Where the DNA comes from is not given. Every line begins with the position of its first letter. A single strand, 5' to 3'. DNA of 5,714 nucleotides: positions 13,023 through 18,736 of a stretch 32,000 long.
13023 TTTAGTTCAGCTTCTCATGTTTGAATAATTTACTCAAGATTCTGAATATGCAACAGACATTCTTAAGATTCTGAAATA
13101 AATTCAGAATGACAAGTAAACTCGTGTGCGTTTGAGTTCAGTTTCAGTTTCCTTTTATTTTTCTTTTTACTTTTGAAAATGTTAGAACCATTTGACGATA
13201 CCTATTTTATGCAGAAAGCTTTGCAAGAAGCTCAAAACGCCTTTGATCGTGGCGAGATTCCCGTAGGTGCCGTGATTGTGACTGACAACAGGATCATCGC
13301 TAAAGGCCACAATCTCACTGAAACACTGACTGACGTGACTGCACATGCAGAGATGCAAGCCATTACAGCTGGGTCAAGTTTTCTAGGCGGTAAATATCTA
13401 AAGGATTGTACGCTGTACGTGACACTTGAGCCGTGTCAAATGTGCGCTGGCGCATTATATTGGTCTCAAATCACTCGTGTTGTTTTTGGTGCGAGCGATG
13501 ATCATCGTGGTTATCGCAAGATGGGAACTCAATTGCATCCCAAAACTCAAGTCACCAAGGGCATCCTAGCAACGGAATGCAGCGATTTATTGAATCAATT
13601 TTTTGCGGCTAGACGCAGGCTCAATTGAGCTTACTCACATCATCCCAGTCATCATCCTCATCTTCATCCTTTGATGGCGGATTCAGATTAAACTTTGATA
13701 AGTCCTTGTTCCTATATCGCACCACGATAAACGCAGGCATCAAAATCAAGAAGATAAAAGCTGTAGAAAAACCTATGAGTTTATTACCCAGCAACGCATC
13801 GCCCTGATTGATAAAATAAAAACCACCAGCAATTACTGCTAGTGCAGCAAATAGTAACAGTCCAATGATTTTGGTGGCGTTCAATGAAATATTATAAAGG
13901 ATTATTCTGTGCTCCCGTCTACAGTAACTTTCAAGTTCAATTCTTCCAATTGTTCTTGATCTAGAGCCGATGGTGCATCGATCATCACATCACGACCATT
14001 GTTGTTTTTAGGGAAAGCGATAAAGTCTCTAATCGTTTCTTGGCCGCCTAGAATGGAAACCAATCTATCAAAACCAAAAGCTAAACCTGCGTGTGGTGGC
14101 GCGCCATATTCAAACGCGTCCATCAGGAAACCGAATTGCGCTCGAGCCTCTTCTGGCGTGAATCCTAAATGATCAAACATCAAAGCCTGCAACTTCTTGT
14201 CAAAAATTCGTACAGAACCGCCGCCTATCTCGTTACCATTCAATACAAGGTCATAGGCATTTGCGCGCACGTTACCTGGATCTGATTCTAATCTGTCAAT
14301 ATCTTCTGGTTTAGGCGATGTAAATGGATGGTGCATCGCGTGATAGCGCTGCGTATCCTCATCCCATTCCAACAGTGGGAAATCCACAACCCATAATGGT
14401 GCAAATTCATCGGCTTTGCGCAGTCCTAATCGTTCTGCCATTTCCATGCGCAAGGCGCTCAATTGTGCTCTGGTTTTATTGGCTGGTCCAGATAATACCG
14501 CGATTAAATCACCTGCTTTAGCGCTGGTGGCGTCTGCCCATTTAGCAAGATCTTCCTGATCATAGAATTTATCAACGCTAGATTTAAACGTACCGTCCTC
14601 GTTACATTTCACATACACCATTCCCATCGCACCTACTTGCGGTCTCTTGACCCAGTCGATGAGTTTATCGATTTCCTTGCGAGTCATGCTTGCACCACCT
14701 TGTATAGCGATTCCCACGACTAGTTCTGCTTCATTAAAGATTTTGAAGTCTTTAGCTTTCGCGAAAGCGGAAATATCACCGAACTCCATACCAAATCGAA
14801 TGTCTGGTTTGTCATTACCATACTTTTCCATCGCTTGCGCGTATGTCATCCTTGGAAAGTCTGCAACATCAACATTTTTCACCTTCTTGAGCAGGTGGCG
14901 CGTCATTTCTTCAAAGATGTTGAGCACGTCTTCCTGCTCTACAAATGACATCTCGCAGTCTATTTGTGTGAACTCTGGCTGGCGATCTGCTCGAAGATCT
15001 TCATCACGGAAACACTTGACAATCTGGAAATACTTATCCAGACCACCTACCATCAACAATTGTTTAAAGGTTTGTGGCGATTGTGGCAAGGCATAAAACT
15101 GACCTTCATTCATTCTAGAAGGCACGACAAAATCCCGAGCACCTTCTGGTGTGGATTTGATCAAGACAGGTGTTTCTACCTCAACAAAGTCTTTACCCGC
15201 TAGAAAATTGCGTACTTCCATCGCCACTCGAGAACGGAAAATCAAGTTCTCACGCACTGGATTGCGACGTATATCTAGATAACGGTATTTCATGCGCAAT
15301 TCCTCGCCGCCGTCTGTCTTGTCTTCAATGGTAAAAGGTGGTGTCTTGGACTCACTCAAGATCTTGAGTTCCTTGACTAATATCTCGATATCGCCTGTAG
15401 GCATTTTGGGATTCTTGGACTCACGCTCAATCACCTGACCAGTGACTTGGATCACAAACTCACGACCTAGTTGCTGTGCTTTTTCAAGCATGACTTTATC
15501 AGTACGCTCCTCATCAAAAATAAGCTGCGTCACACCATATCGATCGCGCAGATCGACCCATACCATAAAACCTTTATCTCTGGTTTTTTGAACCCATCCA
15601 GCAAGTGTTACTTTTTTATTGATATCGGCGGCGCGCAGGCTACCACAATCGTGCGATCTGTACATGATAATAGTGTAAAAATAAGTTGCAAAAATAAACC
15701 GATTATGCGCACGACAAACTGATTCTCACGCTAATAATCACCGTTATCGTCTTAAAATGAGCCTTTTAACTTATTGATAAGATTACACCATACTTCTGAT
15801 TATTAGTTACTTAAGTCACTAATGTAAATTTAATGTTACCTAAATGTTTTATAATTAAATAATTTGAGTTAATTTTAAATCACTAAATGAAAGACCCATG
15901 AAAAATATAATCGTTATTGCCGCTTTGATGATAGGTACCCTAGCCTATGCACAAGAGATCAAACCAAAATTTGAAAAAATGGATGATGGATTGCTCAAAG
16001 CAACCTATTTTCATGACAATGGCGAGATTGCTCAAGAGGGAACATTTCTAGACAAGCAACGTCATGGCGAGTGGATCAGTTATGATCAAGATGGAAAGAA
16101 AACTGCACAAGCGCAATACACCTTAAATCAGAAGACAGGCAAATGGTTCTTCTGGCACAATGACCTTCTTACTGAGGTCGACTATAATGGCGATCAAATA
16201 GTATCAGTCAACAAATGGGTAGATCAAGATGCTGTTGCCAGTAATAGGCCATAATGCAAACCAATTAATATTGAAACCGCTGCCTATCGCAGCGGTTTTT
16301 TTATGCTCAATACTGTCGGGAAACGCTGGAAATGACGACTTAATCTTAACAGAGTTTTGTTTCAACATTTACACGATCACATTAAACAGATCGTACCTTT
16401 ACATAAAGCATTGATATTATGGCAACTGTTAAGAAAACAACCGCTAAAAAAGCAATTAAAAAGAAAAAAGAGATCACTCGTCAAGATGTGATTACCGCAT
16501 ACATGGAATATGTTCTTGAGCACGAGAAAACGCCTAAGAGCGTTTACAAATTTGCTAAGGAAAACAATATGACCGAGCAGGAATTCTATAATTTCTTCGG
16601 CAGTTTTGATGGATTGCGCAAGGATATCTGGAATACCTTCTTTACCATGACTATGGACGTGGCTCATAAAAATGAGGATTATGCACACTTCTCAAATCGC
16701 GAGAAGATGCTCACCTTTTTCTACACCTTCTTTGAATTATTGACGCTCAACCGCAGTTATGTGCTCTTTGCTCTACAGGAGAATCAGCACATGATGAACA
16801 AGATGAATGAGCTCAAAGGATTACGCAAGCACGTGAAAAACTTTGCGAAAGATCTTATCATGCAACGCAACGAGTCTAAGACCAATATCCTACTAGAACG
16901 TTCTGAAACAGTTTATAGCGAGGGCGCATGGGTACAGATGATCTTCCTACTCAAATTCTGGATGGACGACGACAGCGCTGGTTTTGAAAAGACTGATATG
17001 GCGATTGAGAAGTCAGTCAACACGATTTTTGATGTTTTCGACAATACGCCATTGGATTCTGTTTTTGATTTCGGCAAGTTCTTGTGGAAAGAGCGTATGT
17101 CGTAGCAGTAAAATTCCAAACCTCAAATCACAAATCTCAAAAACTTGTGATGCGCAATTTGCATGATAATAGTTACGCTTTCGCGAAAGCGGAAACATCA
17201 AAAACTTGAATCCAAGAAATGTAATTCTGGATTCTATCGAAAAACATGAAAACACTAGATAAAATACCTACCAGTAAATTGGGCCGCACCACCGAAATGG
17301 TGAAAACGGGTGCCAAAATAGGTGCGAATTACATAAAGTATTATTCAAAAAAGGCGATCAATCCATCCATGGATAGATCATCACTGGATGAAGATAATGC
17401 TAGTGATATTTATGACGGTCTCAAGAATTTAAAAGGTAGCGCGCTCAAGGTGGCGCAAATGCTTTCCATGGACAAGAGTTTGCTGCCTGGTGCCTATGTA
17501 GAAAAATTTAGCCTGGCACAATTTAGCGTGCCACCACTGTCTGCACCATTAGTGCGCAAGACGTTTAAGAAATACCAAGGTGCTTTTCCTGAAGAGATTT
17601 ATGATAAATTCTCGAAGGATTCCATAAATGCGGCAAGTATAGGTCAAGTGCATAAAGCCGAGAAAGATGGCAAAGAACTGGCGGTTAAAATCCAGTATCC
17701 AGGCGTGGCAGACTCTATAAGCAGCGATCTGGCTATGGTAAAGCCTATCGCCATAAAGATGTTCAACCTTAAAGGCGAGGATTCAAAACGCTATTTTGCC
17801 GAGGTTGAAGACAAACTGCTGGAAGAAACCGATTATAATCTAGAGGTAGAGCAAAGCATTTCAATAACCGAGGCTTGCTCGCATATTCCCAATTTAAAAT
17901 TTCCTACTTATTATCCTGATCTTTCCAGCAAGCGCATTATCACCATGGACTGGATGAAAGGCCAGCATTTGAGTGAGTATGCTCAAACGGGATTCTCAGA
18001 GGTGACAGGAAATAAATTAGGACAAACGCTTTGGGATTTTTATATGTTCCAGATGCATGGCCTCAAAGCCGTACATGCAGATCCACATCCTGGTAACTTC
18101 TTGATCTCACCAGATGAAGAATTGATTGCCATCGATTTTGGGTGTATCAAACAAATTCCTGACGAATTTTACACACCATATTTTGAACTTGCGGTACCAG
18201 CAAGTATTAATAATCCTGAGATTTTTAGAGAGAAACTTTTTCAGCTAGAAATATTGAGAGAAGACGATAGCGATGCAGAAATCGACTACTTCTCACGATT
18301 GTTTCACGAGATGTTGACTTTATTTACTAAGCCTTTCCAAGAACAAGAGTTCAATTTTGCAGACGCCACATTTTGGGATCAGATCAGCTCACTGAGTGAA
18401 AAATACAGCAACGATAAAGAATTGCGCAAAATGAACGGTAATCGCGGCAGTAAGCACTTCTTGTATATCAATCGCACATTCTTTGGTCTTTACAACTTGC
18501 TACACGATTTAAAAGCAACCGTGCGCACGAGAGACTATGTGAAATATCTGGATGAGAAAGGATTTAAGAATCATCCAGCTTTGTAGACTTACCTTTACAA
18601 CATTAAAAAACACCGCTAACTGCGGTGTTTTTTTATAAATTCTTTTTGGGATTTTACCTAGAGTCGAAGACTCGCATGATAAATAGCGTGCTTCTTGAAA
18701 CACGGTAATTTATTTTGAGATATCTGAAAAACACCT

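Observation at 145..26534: Hyper-abundant perfect 14-bp palindrome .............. in genes and spacers (HIP1/uptake-sequence-like)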

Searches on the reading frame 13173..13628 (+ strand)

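Call 6: search_protein_families(library=pfam, proteins=[window:13173-13628:+], max_evalue=0.00001)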
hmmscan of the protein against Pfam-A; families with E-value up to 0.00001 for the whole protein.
window:13173-13628:+ (151 aa): 3 families
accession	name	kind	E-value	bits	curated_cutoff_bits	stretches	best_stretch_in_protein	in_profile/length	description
PF14437.12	MafB19-deam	-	2.2e-33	115.6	27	1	8-148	2-142/142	MafB19-like deaminase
PF00383.29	dCMP_cyt_deam_1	-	7.8e-32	109.7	25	1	9-106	4-101/102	Cytidine and deoxycytidylate deaminase zinc-binding region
PF14439.12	Bd3614-deam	-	5e-06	26.9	38.5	1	53-110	31-93/113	Bd3614-like deaminase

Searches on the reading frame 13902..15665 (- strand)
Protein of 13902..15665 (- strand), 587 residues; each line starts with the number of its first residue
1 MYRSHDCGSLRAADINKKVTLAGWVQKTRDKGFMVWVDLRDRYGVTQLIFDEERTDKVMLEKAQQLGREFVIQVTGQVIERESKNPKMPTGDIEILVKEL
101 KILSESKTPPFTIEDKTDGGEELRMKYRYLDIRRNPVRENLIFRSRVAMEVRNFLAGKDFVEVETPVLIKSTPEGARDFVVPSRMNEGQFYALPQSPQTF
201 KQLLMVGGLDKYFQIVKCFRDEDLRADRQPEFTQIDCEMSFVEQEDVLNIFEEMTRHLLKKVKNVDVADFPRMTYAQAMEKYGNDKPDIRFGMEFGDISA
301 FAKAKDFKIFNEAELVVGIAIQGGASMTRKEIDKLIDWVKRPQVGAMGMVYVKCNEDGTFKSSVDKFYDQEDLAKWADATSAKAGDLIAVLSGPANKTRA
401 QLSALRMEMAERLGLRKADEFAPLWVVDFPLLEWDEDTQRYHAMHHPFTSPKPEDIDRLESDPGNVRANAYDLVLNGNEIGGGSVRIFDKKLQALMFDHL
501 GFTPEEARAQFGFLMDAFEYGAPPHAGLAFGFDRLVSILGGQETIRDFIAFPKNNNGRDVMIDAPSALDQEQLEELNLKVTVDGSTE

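Call 5: search_protein_families(library=pfam, proteins=[window:13902-15665:-], max_evalue=0.00001)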
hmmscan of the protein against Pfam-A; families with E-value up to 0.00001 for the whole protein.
window:13902-15665:- (587 aa): 3 families
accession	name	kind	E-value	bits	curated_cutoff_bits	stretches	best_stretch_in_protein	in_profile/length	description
PF00152.25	tRNA-synt_2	-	6.3e-120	400.3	25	1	121-554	2-307/308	tRNA synthetases class II (D, K and N)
PF01336.31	tRNA_anti-codon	-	1.6e-12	47.7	27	1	19-103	1-75/75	OB-fold nucleic acid binding domain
PF02938.19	GAD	-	1.7e-10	41.4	23.4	1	312-398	7-91/95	GAD domain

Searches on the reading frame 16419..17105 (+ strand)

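Call 5: search_protein_families(library=pfam, proteins=[window:16419-17105:+], max_evalue=0.00001)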
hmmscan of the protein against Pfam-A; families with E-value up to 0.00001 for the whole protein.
window:16419-17105:+ (228 aa): 1 family
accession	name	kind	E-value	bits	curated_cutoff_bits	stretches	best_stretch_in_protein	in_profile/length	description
PF17931.6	TetR_C_23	-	1.1e-45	155.3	29.1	1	96-222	1-127/127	Tetracyclin repressor-like, C-terminal domain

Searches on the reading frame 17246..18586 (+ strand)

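Call 5: search_protein_families(library=pfam, proteins=[window:17246-18586:+], max_evalue=0.00001)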
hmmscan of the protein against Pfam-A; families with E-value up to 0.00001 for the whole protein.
window:17246-18586:+ (446 aa): 1 family
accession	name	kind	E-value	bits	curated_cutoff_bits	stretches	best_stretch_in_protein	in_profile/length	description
PF03109.22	ABC1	-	9.2e-53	179.3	22.9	1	94-317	5-230/244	ABC1 atypical kinase-like domain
